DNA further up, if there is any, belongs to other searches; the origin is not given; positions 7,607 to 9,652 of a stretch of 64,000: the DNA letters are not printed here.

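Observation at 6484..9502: NifU-like scaffold + extracellular tandem-Rieske lipoprotein + CcdA/DsbD-like membrane protein cluster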

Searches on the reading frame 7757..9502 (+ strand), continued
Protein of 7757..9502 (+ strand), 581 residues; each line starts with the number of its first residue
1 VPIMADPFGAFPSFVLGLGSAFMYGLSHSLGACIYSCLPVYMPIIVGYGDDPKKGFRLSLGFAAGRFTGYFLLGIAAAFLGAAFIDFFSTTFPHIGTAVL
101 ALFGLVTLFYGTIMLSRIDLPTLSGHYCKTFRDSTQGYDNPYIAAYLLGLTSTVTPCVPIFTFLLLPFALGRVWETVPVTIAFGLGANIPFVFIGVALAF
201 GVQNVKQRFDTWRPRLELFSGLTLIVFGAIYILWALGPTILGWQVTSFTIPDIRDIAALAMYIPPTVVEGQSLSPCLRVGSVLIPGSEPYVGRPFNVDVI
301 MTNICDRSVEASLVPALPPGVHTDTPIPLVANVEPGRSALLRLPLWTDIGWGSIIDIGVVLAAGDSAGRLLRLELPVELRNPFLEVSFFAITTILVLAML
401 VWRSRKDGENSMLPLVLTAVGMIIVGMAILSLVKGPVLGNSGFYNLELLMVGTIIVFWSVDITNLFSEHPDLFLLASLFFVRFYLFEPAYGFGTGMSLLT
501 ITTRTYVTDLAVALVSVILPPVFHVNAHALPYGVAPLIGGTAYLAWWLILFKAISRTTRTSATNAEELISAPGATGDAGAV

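Call 54: fold_search(model_id=the predicted structure, library=pdb)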
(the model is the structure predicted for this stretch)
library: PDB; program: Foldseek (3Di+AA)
matches with E <= 10: 1760; with E <= 0.001: 101
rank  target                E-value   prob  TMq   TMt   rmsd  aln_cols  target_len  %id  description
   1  7som_J                3.5e-06  0.96  0.14  0.12  84.3       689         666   13  Ciliary C2 central pair apparatus isolated from Chlamydomonas reinhardtii (released 2022-04-13)
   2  8btk_TB               5.2e-06  1.00  0.15  0.45   8.5       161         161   13  Structure of the TRAP complex with the Sec translocon and a translating ribosome (released 2023-05-24)
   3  8rjc_6                5.8e-06  1.00  0.15  0.44   8.9       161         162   13  Structure of the rabbit 80S ribosome stalled on a 2-TMD rhodopsin intermediate in complex with Sec61-TRAP, open confor (released 2024-01-24)
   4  9n9j_6                7.8e-06  1.00  0.15  0.44   8.3       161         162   13  Structure of a GRP94 folding intermediate engaged with a CCDC134- and FKBP11-bound secretory translocon (released 2025-11-19)
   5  7e1y_A                1.0e-05  1.00  0.15  0.16  22.6       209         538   12  Staphylothermus marinus amylopullulanase -SmApu (released 2022-02-09)
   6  7p4l_A                1.3e-05  1.00  0.16  0.19   3.3       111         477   13  Crystal structure of the trimeric ectodomain of archaeal Fusexin1 (Fsx1) (released 2022-07-13)
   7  7p4l_B                1.3e-05  1.00  0.16  0.19   3.2       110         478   13  Crystal structure of the trimeric ectodomain of archaeal Fusexin1 (Fsx1) (released 2022-07-13)
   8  7p4l_C                2.6e-05  1.00  0.15  0.18   3.7       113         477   14  Crystal structure of the trimeric ectodomain of archaeal Fusexin1 (Fsx1) (released 2022-07-13)
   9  8b5l_v                4.2e-05  1.00  0.15  0.47   8.7       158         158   13  Cryo-EM structure of ribosome-Sec61-TRAP (TRanslocon Associated Protein) translocon complex (released 2023-03-01)
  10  3frp_G                4.7e-05  1.00  0.16  0.41   2.8       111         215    6  Crystal Structure of Cobra Venom Factor, a Co-factor for C3- and C5 convertase CVFBb (released 2009-04-28)
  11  4e0s_A                6.3e-05  1.00  0.16  0.06   3.1       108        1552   16  Crystal Structure of C5b-6 (released 2012-04-18)
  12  8b6l_F                7.9e-05  1.00  0.16  0.52   7.2       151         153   13  Subtomogram average of the human Sec61-TRAP-OSTA-translocon (released 2022-12-07)
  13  6rqj_A                8.9e-05  1.00  0.16  0.10   3.5       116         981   13  Structure of human complement C5 complexed with tick inhibitors OmCI, RaCI1 and CirpT1 (released 2020-01-08)
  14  9qj4_B                1.1e-04  1.00  0.15  0.27   2.9       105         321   13  Structure of the Complement classical and lectin pathway proconvertase, C4b2 (released 2025-12-24)
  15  3hrz_B                1.1e-04  1.00  0.15  0.35   3.2       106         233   10  Cobra Venom Factor (CVF) in complex with human factor B (released 2009-07-07)
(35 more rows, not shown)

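Call 58: find_encoding_contigs(protein=P0018, flank=5000, max_places=2)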
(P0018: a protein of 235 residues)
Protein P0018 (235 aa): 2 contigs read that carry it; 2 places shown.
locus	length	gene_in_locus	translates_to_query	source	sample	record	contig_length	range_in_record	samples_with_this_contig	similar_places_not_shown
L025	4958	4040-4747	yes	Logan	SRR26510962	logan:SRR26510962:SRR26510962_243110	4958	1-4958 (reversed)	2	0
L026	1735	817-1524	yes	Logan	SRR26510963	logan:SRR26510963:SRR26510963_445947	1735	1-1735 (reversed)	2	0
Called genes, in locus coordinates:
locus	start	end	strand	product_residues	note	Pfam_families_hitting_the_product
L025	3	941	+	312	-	?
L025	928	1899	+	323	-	PF12801:Fer4_5, PF00037:Fer4 (faint), PF12837:Fer4_6 (faint), PF13237:Fer4_10, PF14697:Fer4_21 (weak), PF12838:Fer4_7 (weak), PF13187:Fer4_9 (weak)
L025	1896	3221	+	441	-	PF06050:HGD-D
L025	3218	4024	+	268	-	PF01869:BcrAD_BadFG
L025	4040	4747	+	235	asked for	PF13386:DsbD_2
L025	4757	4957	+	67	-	?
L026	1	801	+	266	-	?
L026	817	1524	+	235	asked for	PF13386:DsbD_2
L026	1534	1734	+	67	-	?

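Call 59: find_encoding_contigs(protein=P0025, flank=5000, max_places=2)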
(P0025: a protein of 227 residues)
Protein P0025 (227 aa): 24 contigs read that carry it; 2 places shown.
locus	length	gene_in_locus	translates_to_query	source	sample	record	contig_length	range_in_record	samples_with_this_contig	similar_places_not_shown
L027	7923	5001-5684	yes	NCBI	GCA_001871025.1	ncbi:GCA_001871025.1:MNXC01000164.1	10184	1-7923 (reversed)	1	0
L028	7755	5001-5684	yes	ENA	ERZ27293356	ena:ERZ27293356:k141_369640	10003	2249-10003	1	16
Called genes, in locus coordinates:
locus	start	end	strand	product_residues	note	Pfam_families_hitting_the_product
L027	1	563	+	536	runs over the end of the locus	PF00593:TonB_dep_Rec_b-barrel, PF14905:OMP_b-brl_3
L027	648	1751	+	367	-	-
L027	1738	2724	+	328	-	PF12801:Fer4_5, PF00037:Fer4 (faint), PF14697:Fer4_21 (faint), PF12838:Fer4_7 (weak), PF13237:Fer4_10, PF13187:Fer4_9 (weak), PF12837:Fer4_6 (weak)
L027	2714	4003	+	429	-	PF06050:HGD-D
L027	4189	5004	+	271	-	PF01869:BcrAD_BadFG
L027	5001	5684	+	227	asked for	PF13386:DsbD_2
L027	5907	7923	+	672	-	PF07715:Plug, PF00593:TonB_dep_Rec_b-barrel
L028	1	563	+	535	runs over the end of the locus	PF00593:TonB_dep_Rec_b-barrel, PF14905:OMP_b-brl_3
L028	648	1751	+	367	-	-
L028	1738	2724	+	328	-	PF12801:Fer4_5, PF00037:Fer4 (faint), PF14697:Fer4_21 (faint), PF12838:Fer4_7 (weak), PF13237:Fer4_10, PF13187:Fer4_9 (weak), PF12837:Fer4_6 (weak)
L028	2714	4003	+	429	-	PF06050:HGD-D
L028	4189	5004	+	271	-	PF01869:BcrAD_BadFG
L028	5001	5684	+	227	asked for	PF13386:DsbD_2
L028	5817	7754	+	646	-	?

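Call 60: find_encoding_contigs(protein=P0031, flank=5000, max_places=2)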
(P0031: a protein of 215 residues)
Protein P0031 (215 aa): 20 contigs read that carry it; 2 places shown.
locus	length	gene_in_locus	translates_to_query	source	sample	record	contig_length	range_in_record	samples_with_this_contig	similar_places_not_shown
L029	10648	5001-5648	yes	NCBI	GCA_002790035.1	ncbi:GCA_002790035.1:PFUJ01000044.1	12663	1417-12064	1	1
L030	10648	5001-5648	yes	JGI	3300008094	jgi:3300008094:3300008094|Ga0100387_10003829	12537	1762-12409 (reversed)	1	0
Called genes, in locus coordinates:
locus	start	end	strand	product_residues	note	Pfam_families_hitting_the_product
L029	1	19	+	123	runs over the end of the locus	PF04945:YHS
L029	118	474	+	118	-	-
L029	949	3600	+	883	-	PF00690:Cation_ATPase_N, PF00122:E1-E2_ATPase, PF13246:Cation_ATPase, PF00702:Hydrolase, PF00689:Cation_ATPase_C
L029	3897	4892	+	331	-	PF04055:Radical_SAM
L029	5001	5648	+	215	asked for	PF02683:DsbD_TM, PF13386:DsbD_2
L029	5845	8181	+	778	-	PF01564:Spermine_synth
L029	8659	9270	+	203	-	PF02632:BioY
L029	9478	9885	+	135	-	PF09383:NIL, PF00037:Fer4 (weak), PF12837:Fer4_6 (weak), PF13237:Fer4_10, PF14697:Fer4_21, PF12838:Fer4_7, PF13187:Fer4_9, PF00037:Fer4 (weak), +6 more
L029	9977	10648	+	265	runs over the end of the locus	-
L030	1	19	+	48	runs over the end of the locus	?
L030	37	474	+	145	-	-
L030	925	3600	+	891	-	PF00690:Cation_ATPase_N, PF00122:E1-E2_ATPase, PF13246:Cation_ATPase, PF00702:Hydrolase, PF00689:Cation_ATPase_C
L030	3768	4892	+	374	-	PF04055:Radical_SAM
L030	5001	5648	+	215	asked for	PF02683:DsbD_TM, PF13386:DsbD_2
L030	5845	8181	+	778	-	PF01564:Spermine_synth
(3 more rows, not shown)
